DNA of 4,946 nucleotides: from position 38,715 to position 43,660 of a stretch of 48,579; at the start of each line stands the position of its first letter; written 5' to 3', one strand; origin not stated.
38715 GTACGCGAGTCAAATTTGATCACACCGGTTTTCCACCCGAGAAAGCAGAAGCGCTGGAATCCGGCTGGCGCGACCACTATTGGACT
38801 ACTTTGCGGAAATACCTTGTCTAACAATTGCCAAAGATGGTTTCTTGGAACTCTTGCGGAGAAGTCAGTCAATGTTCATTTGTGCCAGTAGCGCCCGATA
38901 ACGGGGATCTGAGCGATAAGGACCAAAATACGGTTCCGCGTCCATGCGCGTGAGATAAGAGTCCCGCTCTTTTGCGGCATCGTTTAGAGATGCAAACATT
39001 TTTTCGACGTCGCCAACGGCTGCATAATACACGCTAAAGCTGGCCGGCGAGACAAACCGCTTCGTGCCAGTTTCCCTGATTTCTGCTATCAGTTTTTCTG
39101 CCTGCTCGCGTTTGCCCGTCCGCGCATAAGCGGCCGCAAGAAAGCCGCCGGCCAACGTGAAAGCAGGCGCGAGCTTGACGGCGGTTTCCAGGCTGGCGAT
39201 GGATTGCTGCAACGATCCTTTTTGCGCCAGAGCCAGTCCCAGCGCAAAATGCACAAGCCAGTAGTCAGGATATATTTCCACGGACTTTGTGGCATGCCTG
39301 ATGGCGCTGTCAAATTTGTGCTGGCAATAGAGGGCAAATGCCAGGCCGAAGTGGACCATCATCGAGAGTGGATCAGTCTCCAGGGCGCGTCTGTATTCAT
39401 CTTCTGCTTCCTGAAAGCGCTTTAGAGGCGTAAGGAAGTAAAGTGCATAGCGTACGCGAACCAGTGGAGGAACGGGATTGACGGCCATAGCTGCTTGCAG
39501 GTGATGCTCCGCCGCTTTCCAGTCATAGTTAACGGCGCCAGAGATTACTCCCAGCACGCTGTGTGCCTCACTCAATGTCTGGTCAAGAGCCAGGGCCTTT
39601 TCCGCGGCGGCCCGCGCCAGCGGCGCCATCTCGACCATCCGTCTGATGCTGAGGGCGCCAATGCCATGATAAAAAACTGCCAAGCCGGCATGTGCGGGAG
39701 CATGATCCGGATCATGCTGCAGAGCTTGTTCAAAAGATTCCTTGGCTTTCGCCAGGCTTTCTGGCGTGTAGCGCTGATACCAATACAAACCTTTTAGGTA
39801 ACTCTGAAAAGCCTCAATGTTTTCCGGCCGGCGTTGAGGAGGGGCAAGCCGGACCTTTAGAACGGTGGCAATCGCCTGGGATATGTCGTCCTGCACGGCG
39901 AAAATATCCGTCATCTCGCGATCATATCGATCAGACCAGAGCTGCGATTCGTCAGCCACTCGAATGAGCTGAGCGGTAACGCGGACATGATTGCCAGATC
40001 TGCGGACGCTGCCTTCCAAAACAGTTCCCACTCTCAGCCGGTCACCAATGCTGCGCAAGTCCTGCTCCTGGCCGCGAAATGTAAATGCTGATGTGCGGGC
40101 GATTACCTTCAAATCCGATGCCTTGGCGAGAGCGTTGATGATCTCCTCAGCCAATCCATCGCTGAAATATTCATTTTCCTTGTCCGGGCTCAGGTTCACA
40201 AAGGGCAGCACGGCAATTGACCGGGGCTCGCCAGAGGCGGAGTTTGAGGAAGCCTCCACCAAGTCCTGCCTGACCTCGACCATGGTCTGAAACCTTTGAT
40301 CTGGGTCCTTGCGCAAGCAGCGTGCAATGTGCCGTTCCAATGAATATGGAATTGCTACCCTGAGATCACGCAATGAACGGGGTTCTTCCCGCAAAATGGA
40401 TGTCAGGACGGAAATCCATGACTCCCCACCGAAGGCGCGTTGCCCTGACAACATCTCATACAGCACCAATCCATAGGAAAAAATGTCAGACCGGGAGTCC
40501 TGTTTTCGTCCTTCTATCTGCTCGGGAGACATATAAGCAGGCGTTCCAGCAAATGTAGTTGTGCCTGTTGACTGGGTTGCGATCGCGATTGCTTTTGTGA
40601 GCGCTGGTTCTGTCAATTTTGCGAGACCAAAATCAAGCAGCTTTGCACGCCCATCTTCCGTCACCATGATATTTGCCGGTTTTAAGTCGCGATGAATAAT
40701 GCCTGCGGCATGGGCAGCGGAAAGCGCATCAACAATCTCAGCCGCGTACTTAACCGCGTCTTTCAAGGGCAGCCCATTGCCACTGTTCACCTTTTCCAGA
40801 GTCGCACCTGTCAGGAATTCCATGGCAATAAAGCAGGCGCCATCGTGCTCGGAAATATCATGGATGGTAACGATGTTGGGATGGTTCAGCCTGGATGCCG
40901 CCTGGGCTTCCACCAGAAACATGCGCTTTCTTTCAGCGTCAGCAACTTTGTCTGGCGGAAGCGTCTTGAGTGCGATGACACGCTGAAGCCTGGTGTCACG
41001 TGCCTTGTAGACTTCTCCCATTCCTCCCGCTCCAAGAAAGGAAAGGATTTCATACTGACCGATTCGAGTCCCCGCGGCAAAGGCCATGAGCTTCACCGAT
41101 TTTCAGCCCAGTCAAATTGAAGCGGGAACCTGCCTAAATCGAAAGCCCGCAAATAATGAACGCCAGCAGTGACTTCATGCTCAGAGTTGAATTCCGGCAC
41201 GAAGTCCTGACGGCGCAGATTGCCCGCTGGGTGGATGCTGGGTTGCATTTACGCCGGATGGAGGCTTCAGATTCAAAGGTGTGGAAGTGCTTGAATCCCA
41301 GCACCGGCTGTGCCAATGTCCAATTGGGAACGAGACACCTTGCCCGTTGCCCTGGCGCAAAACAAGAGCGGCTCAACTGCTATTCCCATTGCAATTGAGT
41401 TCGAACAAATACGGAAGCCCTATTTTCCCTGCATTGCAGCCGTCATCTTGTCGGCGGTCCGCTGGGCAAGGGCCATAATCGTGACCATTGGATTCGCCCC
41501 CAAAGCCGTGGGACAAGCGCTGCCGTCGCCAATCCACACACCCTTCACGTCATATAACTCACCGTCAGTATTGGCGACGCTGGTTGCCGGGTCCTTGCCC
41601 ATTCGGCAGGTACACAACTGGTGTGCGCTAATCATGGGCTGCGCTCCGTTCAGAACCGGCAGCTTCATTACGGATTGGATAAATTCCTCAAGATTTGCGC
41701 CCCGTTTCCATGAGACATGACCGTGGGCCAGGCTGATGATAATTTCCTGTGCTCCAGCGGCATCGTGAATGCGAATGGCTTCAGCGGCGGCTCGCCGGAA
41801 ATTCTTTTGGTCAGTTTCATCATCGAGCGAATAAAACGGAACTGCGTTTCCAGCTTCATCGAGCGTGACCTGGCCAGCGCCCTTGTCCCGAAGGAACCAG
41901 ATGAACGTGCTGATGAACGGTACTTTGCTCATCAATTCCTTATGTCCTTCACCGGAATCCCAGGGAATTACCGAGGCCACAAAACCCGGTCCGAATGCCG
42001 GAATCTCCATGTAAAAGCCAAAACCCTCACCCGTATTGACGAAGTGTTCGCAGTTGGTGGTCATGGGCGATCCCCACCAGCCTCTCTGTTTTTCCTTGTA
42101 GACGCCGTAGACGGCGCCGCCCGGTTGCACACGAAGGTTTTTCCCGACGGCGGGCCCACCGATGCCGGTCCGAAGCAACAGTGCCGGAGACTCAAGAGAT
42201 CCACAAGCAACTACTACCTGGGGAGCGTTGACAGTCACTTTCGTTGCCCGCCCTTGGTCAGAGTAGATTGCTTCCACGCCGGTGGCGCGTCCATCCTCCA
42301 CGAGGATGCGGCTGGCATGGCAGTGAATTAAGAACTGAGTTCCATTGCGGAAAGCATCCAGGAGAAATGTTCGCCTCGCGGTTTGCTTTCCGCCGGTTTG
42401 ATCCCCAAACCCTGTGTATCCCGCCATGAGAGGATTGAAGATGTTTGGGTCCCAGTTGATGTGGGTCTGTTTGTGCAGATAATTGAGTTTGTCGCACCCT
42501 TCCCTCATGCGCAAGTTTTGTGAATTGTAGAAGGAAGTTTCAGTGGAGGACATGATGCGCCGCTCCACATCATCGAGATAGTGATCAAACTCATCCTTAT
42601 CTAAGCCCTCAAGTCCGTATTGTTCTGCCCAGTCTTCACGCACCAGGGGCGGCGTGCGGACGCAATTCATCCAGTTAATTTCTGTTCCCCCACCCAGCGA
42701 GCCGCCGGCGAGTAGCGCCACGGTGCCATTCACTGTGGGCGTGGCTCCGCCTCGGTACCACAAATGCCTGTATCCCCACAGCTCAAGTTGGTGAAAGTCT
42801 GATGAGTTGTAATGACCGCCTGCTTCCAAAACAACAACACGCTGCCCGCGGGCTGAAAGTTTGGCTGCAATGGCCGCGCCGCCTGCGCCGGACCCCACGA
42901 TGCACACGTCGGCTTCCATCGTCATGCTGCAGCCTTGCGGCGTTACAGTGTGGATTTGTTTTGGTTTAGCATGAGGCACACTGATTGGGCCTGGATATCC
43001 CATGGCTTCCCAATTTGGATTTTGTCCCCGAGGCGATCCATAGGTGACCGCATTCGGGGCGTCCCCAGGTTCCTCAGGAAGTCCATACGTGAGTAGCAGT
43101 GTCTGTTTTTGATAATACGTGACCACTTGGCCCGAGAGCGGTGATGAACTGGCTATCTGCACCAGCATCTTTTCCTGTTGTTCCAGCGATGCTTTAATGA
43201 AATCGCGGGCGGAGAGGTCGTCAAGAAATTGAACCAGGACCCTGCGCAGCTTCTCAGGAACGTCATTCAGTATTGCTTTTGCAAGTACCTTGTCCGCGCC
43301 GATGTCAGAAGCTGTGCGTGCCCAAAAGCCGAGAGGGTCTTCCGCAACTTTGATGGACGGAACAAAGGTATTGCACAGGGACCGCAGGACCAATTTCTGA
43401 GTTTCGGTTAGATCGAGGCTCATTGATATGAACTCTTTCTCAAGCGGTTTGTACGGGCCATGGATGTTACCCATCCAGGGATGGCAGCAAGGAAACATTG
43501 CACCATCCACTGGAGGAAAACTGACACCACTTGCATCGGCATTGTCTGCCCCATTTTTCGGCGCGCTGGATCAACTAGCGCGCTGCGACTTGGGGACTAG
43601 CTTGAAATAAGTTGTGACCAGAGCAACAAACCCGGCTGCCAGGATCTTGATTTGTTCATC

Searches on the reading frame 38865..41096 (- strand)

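Call 49: search_protein_families(library=pfam, proteins=[window:38865-41096:-], max_evalue=0.001)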
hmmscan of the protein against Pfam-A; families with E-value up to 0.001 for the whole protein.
window:38865-41096:- (743 aa): 16 families
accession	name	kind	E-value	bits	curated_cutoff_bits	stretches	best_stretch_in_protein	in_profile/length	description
PF00069.31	Pkinase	-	5.6e-52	177.2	31.7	1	15-271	1-254/263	Protein kinase domain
PF07714.23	PK_Tyr_Ser-Thr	-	1.1e-33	117.1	23.1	1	18-270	4-250/258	Protein tyrosine and serine/threonine kinase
PF07719.23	TPR_2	-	6e-17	60.8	27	0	581-612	3-34/34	Tetratricopeptide repeat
PF14559.12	TPR_19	-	1.3e-13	51.5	25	2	623-676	1-54/68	Tetratricopeptide repeat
PF13431.12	TPR_17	-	5e-13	48.7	24.4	0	455-480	2-27/34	Tetratricopeptide repeat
PF00515.34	TPR_1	-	1.4e-12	47.3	27.8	0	581-612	3-34/34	Tetratricopeptide repeat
PF13414.12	TPR_11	-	1.7e-12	47.3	26.8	0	620-646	1-27/42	TPR repeat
PF13432.12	TPR_16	-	1e-10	42.2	32.7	1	588-644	6-62/65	Tetratricopeptide repeat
PF01636.29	APH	-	1.4e-10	41.8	23.2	1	123-165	156-203/239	Phosphotransferase enzyme family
PF13428.12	TPR_14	-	2.7e-09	37.2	23.5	0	551-586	7-42/44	Tetratricopeptide repeat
PF13181.12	TPR_8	-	2.5e-08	33.9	25.7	0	616-645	4-33/34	Tetratricopeptide repeat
PF24575.1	TPR_Slam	-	3.7e-07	31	35.2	0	559-598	61-100/104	Surface lipoprotein assembly modifier, N-terminal TPR repeats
PF13424.12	TPR_12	-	7e-06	26.6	30.1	0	559-610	24-76/77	Tetratricopeptide repeat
PF03109.22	ABC1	-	1e-05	25.2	22.9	1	88-167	143-222/244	ABC1 atypical kinase-like domain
PF17680.6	FlgO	-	0.00011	22.6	22.6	1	277-383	5-115/130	FlgO protein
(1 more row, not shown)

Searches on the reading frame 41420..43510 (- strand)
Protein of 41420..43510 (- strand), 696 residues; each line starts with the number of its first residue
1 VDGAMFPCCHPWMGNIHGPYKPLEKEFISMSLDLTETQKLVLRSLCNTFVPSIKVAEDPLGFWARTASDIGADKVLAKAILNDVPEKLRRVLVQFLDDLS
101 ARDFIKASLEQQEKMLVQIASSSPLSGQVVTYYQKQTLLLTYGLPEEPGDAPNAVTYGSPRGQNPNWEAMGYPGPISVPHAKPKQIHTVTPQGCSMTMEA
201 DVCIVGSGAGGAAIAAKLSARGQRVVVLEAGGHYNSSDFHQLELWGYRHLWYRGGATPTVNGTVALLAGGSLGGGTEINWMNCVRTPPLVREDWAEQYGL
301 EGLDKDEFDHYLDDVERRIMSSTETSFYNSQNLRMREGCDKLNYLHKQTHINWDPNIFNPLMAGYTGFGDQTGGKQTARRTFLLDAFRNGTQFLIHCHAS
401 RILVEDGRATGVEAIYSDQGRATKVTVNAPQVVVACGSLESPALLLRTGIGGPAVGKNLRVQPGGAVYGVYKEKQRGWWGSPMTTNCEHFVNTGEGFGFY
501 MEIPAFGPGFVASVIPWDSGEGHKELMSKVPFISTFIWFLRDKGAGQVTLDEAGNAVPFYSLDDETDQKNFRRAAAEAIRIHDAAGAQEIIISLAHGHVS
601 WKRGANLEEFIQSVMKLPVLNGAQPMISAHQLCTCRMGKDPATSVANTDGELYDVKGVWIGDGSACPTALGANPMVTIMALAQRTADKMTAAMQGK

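Call 49: search_protein_families(library=pfam, proteins=[window:41420-43510:-], max_evalue=0.001)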
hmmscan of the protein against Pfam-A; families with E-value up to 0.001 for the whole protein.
window:41420-43510:- (696 aa): 6 families
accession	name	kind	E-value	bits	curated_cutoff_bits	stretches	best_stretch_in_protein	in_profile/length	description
PF00732.25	GMC_oxred_N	-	4.4e-47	161.1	23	1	249-463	3-217/218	GMC oxidoreductase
PF05199.19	GMC_oxred_C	-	2.2e-20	74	24.6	1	545-682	4-139/139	GMC oxidoreductase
PF00890.30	FAD_binding_2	-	1.7e-08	34.5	20.4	0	201-234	1-34/414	FAD binding domain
PF01266.30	DAO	-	1.7e-07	31.6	27.9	1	201-474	1-234/353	FAD dependent oxidoreductase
PF13450.12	NAD_binding_8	-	8.2e-06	26.4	21.9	1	204-233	1-30/68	NAD(P)-binding Rossmann-like domain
PF07992.20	Pyr_redox_2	-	0.00052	20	26.1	0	201-233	2-34/291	Pyridine nucleotide-disulphide oxidoreductase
